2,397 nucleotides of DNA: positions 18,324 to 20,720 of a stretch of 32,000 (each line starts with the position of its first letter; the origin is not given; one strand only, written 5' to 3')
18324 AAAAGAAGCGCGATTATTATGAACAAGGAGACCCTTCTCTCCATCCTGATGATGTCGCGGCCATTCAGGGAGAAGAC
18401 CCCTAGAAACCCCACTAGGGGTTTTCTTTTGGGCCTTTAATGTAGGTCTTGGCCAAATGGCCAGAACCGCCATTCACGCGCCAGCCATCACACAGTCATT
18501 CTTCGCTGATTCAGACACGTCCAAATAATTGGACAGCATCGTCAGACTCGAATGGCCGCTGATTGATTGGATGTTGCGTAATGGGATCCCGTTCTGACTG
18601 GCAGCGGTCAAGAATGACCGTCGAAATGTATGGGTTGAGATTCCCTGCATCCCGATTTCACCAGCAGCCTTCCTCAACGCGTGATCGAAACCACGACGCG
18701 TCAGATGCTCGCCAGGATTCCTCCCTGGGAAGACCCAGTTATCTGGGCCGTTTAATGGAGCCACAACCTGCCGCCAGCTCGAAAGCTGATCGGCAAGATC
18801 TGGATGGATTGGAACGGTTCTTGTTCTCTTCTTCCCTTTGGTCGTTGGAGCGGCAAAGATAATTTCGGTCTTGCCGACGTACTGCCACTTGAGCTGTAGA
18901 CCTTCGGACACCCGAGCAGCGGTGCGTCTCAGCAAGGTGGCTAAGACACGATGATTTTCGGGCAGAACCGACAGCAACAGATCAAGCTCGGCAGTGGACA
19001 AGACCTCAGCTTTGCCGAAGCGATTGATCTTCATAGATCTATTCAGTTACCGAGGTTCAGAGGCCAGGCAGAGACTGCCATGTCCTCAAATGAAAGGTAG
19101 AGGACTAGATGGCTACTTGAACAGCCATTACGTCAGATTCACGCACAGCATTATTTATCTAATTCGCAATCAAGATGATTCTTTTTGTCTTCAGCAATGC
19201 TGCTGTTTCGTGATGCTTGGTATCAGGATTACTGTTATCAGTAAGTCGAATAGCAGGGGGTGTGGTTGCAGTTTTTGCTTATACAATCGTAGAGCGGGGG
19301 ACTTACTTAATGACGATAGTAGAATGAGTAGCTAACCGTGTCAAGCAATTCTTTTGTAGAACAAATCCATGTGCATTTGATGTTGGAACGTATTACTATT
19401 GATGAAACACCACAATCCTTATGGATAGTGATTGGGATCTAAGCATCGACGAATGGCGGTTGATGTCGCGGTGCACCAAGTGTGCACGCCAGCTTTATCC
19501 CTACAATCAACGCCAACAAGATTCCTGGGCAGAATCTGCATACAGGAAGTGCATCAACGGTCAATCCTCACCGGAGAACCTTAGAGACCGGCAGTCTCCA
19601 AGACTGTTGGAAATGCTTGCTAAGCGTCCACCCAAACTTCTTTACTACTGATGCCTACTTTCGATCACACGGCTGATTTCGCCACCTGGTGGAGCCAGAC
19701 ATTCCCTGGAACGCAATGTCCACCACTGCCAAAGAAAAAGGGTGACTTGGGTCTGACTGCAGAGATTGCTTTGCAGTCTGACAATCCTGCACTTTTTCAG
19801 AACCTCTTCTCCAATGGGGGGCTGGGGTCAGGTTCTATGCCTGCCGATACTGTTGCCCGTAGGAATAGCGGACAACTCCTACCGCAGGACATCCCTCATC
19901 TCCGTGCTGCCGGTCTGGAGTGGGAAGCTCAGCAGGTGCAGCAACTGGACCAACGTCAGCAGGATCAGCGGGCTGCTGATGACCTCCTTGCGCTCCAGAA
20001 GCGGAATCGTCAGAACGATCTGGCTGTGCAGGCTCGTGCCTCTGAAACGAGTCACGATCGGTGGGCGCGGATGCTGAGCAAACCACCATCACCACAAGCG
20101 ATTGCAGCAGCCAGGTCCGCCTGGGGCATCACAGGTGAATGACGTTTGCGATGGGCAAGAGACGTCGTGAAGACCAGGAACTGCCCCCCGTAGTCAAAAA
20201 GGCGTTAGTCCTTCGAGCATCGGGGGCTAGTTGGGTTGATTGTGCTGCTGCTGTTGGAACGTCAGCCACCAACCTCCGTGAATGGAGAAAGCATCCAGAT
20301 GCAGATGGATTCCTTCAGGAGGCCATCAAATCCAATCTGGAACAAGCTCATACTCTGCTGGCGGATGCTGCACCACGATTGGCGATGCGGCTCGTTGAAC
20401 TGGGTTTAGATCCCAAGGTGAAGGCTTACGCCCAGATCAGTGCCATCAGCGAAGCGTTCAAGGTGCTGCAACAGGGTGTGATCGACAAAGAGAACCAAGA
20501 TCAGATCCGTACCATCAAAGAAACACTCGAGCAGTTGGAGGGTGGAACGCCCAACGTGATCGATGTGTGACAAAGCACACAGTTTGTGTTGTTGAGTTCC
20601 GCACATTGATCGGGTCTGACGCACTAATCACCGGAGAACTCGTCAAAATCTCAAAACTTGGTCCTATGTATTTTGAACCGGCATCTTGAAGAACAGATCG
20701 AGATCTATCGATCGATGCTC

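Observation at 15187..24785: Composite mobile island of about 9.6 kb, without a tRNA target, carrying two recombinase families and three compositional tiers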

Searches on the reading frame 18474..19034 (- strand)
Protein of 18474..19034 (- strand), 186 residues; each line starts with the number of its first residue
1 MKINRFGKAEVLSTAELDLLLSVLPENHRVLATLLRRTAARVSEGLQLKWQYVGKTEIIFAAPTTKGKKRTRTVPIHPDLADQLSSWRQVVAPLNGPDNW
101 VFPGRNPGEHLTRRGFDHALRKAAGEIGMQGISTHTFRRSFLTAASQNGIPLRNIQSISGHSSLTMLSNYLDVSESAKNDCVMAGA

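Call 5: search_protein_families(library=pfam, proteins=[window:18474-19034:-], max_evalue=0.01)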
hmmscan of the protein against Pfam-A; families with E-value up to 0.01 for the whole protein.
window:18474-19034:- (186 aa): 1 family
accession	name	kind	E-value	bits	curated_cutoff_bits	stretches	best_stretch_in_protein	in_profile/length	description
PF00589.27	Phage_integrase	-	5.2e-26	91.9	27.1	1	14-175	5-170/172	Phage integrase family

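Call 6: search_protein_families(library=phrogs, proteins=[window:18474-19034:-], max_evalue=0.01)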
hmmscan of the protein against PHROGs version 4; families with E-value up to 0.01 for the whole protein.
window:18474-19034:- (186 aa): 6 families
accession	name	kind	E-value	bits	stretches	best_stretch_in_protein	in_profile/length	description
phrog_1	-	integration and excision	1.7e-32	114.5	1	10-180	269-442/611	integrase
phrog_216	-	integration and excision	2.5e-29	103.4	1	9-182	53-233/301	integrase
phrog_7269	-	integration and excision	9.9e-06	26.4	1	116-176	13-72/89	integrase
phrog_23271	-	unknown function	1.8e-05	25.6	1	133-174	10-51/67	-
phrog_7685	-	integration and excision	0.0001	23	1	66-178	123-228/240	integrase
phrog_9208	-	integration and excision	0.0061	17.4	1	131-176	187-232/241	integrase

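Call 38: find_related_loci(query=window:18474-19034:-, collection=viral_contigs, flank=10000)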
Query window:18474-19034:- (186 aa) in viral_contigs; peptide patterns used: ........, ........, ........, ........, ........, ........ (x = any residue, [..] = any of these).
2 stretches matched a pattern, but none encodes a relative of the query by tblastn (E <= 1e-3).

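Call 41: find_homologous_proteins(query=window:18474-19034:-, max_evalue=0.00001)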
Query window:18474-19034:- (186 aa): 121 proteins with E <= 0.00001 among 372 candidates; the best 120 are listed.
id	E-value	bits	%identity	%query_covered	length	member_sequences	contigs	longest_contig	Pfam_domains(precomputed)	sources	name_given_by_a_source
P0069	1.6e-114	398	97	100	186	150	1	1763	PF00589.28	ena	-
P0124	1.2e-101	356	87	100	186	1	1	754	PF00589.28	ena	-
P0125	5.6e-101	354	85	100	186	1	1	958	PF00589.28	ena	-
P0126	3.4e-99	348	84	100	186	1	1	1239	PF00589.28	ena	-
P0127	1.9e-93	329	89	90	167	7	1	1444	PF00589.28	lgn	-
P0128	1.7e-87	310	76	100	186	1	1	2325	PF00589.28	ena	-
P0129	1.4e-86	307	75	100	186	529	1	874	PF00589.28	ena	-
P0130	1.5e-86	307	74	100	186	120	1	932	PF00589.28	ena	-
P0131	2.1e-86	306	75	100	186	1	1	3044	PF00589.28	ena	-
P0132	1.5e-85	303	74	100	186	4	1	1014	PF00589.28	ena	-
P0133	3.0e-85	302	78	95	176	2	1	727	PF00589.28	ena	-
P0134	4.4e-84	299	73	100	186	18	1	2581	PF00589.28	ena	-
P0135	6.0e-83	295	72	100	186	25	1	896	PF00589.28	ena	-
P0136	8.9e-83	294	72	100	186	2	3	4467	PF00589.28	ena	-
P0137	1.7e-82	293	72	100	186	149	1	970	PF00589.28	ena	-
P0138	2.6e-82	293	74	100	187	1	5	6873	PF00589.28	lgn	-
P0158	3.5e-74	266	65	100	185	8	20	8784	PF00589.28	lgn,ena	-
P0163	5.0e-73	263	67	100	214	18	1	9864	PF00589.28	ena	-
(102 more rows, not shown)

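Call 42: find_encoding_contigs(protein=P0138, flank=10000, max_places=4)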
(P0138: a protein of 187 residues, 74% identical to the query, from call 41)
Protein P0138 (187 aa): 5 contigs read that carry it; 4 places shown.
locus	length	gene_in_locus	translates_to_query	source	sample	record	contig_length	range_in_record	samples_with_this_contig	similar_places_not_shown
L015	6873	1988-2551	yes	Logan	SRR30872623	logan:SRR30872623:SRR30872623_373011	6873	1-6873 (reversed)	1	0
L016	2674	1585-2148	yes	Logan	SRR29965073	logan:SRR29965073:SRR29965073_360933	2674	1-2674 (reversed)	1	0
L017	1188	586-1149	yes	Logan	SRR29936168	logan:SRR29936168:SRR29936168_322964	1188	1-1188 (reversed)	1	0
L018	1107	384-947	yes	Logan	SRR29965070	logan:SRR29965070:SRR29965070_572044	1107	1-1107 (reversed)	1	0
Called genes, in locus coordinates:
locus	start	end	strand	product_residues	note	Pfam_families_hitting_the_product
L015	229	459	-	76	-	-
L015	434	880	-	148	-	-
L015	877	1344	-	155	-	-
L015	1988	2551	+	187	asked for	PF00589:Phage_integrase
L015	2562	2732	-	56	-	-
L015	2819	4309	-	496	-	PF05272:VapE-like_dom, PF19263:DUF5906 (weak)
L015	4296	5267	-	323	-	-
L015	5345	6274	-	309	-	-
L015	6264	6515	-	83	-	-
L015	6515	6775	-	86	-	-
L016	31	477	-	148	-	-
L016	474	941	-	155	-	-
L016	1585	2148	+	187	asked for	PF00589:Phage_integrase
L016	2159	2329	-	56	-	-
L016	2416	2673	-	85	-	?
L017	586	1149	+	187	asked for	PF00589:Phage_integrase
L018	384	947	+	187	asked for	PF00589:Phage_integrase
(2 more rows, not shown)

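Call 43: find_encoding_contigs(protein=P0158, flank=10000, max_places=4)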
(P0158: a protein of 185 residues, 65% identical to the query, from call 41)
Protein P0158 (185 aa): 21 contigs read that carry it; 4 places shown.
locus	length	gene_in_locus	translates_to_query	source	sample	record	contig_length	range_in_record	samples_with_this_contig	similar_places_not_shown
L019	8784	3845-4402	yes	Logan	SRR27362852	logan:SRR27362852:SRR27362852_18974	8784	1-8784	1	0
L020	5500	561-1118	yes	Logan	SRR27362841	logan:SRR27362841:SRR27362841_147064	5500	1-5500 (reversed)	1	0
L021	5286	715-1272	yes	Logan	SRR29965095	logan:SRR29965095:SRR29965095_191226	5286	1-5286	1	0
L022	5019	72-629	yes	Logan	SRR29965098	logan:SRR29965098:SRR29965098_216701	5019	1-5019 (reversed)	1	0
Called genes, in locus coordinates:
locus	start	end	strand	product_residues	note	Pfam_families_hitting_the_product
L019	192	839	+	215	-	-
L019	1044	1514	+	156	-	-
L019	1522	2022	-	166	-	-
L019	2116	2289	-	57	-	-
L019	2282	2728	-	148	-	-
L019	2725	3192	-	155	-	-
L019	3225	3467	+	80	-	-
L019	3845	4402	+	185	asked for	PF00589:Phage_integrase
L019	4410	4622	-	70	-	-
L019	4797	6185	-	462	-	PF05272:VapE-like_dom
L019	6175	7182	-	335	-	-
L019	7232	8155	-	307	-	-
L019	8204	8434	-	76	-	-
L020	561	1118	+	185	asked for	PF00589:Phage_integrase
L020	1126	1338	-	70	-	-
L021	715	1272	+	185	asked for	PF00589:Phage_integrase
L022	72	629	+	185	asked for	PF00589:Phage_integrase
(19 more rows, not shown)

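Call 44: find_encoding_contigs(protein=P0163, flank=10000, max_places=4)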
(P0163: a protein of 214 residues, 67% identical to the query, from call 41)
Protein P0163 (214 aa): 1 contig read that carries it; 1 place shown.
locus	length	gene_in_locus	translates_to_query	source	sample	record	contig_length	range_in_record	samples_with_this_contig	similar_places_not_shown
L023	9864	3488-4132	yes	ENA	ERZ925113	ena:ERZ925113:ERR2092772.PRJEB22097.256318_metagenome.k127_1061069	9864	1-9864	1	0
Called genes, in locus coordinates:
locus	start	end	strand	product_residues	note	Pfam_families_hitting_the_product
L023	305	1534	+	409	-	PF00589:Phage_integrase (faint)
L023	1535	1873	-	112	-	-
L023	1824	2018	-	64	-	-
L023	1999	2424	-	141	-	-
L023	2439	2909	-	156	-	-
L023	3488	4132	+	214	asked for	PF00589:Phage_integrase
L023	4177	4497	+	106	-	-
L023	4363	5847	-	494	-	PF05272:VapE-like_dom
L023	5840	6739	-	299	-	-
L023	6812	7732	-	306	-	-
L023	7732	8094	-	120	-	-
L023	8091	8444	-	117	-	-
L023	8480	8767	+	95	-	-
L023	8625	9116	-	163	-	-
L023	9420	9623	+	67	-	-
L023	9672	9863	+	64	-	?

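Call 48: search_solved_structures(query=window:18474-19034:-, max_evalue=0.001)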
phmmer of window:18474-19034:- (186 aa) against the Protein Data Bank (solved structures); distinct sequences matched with E-value up to 0.001: 10.
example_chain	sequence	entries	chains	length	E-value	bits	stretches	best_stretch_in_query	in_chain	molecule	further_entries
5hxy_A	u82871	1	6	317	2.1e-06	30.9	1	30-179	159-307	Tyrosine recombinase XerA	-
1a0p_A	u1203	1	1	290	3.2e-06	30.3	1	23-174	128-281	SITE-SPECIFIC RECOMBINASE XERD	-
5dcf_A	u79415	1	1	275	3.2e-06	30.3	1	23-174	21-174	Tyrosine recombinase XerD,DNA translocase FtsK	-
3nkh_A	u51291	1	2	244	6.7e-06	29.3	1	99-181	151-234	Integrase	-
4a8e_A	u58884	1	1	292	1.3e-05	28.3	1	28-177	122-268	PROBABLE TYROSINE RECOMBINASE XERC-LIKE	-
5dor_A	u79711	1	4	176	2e-05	27.7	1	12-171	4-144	Integrase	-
5vfz_A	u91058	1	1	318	3.9e-05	26.8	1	16-168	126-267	Gp33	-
5c6k_A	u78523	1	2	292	5.8e-05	26.2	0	12-170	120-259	Integrase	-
2a3v_A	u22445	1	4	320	0.00011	25.3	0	110-173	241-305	site-specific recombinase IntI4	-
1aih_A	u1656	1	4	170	0.00018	24.6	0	115-176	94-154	HP1 INTEGRASE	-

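Call 49: search_protein_families(library=ncbifam, proteins=[window:18474-19034:-, L023:305-1534:+], max_evalue=0.001)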
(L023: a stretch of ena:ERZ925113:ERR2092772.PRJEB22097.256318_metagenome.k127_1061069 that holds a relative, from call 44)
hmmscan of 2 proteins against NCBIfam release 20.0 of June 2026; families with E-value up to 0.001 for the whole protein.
window:18474-19034:- (186 aa): 8 families
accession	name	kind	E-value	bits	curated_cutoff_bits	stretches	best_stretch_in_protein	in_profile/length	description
NF040815.2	recomb_XerA_Arch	equivalog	1e-19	71.1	220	1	10-176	95-257/263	site-specific tyrosine recombinase/integron integrase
TIGR02225.1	recomb_XerD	equivalog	2.6e-17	63.1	329.6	1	12-176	104-277/290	site-specific tyrosine recombinase XerD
TIGR02224.1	recomb_XerC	equivalog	1.1e-16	61.1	335.15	1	28-175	130-279/295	tyrosine recombinase XerC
NF001399.0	PRK00283.1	subfamily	4.1e-16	59.1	279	1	27-175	135-285/300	tyrosine recombinase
TIGR02249.1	integrase_gron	subfamily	9.5e-15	54.7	265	2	109-176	235-303/315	integron integrase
NF011946.0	PRK15417.1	equivalog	4.3e-11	42.6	435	2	109-171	250-313/337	integron integrase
NF002331.0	PRK01287.1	subfamily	2e-06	27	371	1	27-174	163-313/365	site-specific tyrosine recombinase XerC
NF007370.0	PRK09870.1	subfamily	0.00084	19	221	1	73-165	78-171/200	tyrosine-type DNA invertase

L023:305-1534:+ (409 aa): 1 family
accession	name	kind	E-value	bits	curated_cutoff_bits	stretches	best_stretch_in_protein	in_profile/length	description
NF040815.2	recomb_XerA_Arch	equivalog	0.00019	21.1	220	0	340-392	210-259/263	site-specific tyrosine recombinase/integron integrase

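Call 76: search_protein_families(library=pfam, proteins=[L026:1332-2207:-, L026:2550-2933:-, L023:305-1534:+, L019:192-839:+], max_evalue=0.001)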
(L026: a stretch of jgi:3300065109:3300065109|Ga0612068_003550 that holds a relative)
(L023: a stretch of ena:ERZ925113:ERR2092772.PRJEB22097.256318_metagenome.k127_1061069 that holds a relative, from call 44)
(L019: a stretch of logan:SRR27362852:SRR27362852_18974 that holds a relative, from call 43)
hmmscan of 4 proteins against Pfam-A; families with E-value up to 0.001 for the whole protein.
L026:1332-2207:- (291 aa): 0 families

L026:2550-2933:- (127 aa): 0 families

L023:305-1534:+ (409 aa): 1 family
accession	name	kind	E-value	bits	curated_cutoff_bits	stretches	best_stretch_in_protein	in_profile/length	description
PF00589.27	Phage_integrase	-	1.8e-05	25.1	27.1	0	338-385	122-166/172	Phage integrase family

L019:192-839:+ (215 aa): 0 families

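Call 96: search_protein_families(library=pfam, proteins=[L026:2930-3124:-, L026:2270-2470:-], max_evalue=0.05)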
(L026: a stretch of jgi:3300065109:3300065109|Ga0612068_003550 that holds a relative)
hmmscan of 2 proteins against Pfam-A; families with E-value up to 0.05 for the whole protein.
L026:2930-3124:- (64 aa): 0 families

L026:2270-2470:- (66 aa): 0 families

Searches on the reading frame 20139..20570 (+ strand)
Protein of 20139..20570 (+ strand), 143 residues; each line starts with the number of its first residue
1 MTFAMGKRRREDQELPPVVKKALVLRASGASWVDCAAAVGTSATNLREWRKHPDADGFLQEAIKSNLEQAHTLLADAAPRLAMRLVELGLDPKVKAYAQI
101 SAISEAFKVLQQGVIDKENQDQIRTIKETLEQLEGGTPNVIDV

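Call 5: search_protein_families(library=pfam, proteins=[window:20139-20570:+], max_evalue=0.01)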
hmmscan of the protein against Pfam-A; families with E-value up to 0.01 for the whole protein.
window:20139-20570:+ (143 aa): 1 family
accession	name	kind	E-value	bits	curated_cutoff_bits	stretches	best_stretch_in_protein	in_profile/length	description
PF11796.13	DUF3323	-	0.0032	17.8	26.6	1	24-82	71-132/209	Protein of unknown function N-terminus (DUF3323)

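Call 6: search_protein_families(library=phrogs, proteins=[window:20139-20570:+], max_evalue=0.01)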
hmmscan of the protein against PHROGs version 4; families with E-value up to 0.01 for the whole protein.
window:20139-20570:+ (143 aa): 1 family
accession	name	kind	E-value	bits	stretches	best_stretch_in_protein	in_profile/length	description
phrog_7344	-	head and packaging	0.0032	18.7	1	8-131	6-126/161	terminase small subunit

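Call 34: search_protein_families(library=padloc, proteins=[window:20139-20570:+], max_evalue=0.01)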
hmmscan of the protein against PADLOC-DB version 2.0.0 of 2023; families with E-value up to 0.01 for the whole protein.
window:20139-20570:+ (143 aa): 0 families

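Call 40: find_related_loci(query=window:20139-20570:+, collection=viral_contigs, flank=10000)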
Query window:20139-20570:+ (143 aa) in viral_contigs; peptide patterns used: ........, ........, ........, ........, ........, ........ (x = any residue, [..] = any of these).
2 stretches matched a pattern, but none encodes a relative of the query by tblastn (E <= 1e-3).

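Call 49: search_protein_families(library=ncbifam, proteins=[window:20139-20570:+], max_evalue=0.001)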
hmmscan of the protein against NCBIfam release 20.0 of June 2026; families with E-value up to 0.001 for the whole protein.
window:20139-20570:+ (143 aa): 0 families

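Call 54: find_homologous_proteins(query=window:20139-20570:+, max_evalue=0.001)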
Query window:20139-20570:+ (143 aa): 78 proteins with E <= 0.001 among 127 candidates.
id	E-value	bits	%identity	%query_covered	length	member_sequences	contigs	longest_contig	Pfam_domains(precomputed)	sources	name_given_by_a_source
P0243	1.2e-81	289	94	100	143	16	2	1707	-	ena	-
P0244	9.1e-81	286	97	97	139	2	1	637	-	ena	-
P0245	1.3e-80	286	96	97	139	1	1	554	-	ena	-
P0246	4.6e-80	284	94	100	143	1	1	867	-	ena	-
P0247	9.1e-80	283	96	97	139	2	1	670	-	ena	-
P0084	1.3e-79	282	93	100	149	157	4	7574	-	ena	-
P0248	3.1e-79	281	95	97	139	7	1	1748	-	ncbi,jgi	-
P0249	1.8e-78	279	92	100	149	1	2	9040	-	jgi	jgi:hypothetical protein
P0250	7.6e-77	274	90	100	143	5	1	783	-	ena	-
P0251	6.0e-76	271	89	100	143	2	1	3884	-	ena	-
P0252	7.3e-76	270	88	100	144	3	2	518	-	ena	-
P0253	6.4e-75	267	88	100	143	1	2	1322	-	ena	-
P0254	6.6e-75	267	89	100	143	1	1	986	-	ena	-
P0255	1.2e-71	257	87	97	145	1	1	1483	-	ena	-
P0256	1.4e-71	257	87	97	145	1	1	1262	-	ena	-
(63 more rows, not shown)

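Call 63: predict_structure(alignment_id=A3)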
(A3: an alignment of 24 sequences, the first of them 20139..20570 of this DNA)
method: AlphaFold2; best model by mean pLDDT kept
length: 143 residues; sequences in the alignment: 24
mean_pLDDT: 69.9   pTM: 0.45
mean pLDDT of the five models: 69.9, 65.7, 64.3, 62.9, 60.1
residues with pLDDT >= 90: 0; 70-90: 91; 50-70: 29; < 50: 23
segments of 3 or more residues with pLDDT < 50: 1-6, 114-119, 135-143
pLDDT, mean of each block of 10 residues (from residue 1): 49 77 81 86 85 81 77 72 77 78 71 51 56 46 38
secondary structure, 60 per line:
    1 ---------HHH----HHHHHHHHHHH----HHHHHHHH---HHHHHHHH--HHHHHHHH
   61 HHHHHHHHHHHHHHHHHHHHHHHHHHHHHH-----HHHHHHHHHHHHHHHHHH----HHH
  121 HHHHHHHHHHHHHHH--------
elements in order: H17-27 H32-39 H43-50 H53-90 H96-113 H118-135

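Call 69: fold_search(model_id=the predicted structure, library=pdb)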
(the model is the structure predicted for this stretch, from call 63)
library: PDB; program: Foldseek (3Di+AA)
matches with E <= 10: 334; with E <= 0.001: 0
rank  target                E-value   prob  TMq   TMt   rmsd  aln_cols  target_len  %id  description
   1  2ao9_H                4.5e-02  1.00  0.36  0.44   6.2       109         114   23  Structural Genomics, The crystal structure of a Phage protein (phBC6A51) from Bacillus cereus ATCC 14579 (released 2005-09-27)
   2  2ao9_F                6.4e-02  0.99  0.35  0.44   6.2       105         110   24  Structural Genomics, The crystal structure of a Phage protein (phBC6A51) from Bacillus cereus ATCC 14579 (released 2005-09-27)
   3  2ao9_C                1.1e-01  0.99  0.36  0.42   6.1       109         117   23  Structural Genomics, The crystal structure of a Phage protein (phBC6A51) from Bacillus cereus ATCC 14579 (released 2005-09-27)
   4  2ao9_E                1.4e-01  0.98  0.35  0.43   5.9       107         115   23  Structural Genomics, The crystal structure of a Phage protein (phBC6A51) from Bacillus cereus ATCC 14579 (released 2005-09-27)
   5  2ao9_G                1.9e-01  0.98  0.35  0.46   5.5       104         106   23  Structural Genomics, The crystal structure of a Phage protein (phBC6A51) from Bacillus cereus ATCC 14579 (released 2005-09-27)
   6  2ras_A                2.1e-01  0.51  0.23  0.18  12.8       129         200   19  Crystal structure of a putative tetr/acrr family transcriptional regulator (saro_0558) from novosphingobium aromaticiv (released 2007-10-16)
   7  4dzj_A                2.7e-01  0.82  0.29  0.33   8.5       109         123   17  Crystal structure of the terminase small subunit gp1 with K59E mutation of the bacterial virus sf6 (released 2012-10-17)
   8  2ao9_I                3.6e-01  0.66  0.28  0.38   7.2       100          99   20  Structural Genomics, The crystal structure of a Phage protein (phBC6A51) from Bacillus cereus ATCC 14579 (released 2005-09-27)
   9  2g3b_B                4.0e-01  0.30  0.22  0.18  14.6       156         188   18  Crystal structure of putative TetR-family transcriptional regulator from Rhodococcus sp. (released 2006-03-14)
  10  4jnn                  4.7e-01  0.44  0.23  0.20  13.6       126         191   19  Crystal structure of a putative transcriptional regulator from Saccharomonospora viridis in complex with benzamidine (released 2013-04-10)
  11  7n4z_D                4.7e-01  0.28  0.22  0.19  12.2       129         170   13  Complex structure of NOS4 with noscapine (released 2022-06-29)
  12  2yve_B                4.7e-01  0.18  0.18  0.17  14.4       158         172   14  Crystal structure of the methylene blue-bound form of the multi-drug binding transcriptional repressor CgmR (released 2008-04-15)
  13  6mj1                  5.5e-01  0.38  0.25  0.19  14.1       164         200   11  Crystal structure of RefZ (regulator of FtsZ) from Bacillus subtilis (released 2019-03-20)
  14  2ras_B                6.8e-01  0.33  0.23  0.18  10.6       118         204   21  Crystal structure of a putative tetr/acrr family transcriptional regulator (saro_0558) from novosphingobium aromaticiv (released 2007-10-16)
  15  8zf2_B                7.1e-01  0.28  0.25  0.20  14.1       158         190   14  Quorum Sensing master regulator HapR of Photobacterium marinum (released 2025-05-07)
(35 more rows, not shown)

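Call 76: search_protein_families(library=pfam, proteins=[L026:1332-2207:-, L026:2550-2933:-], max_evalue=0.001)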
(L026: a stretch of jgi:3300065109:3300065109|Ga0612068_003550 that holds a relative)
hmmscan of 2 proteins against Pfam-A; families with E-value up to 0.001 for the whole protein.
L026:1332-2207:- (291 aa): 0 families

L026:2550-2933:- (127 aa): 0 families

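Call 96: search_protein_families(library=pfam, proteins=[L026:2930-3124:-, L026:2270-2470:-], max_evalue=0.05)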
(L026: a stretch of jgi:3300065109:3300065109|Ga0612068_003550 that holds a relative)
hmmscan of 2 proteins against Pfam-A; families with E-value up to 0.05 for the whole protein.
L026:2930-3124:- (64 aa): 0 families

L026:2270-2470:- (66 aa): 0 families
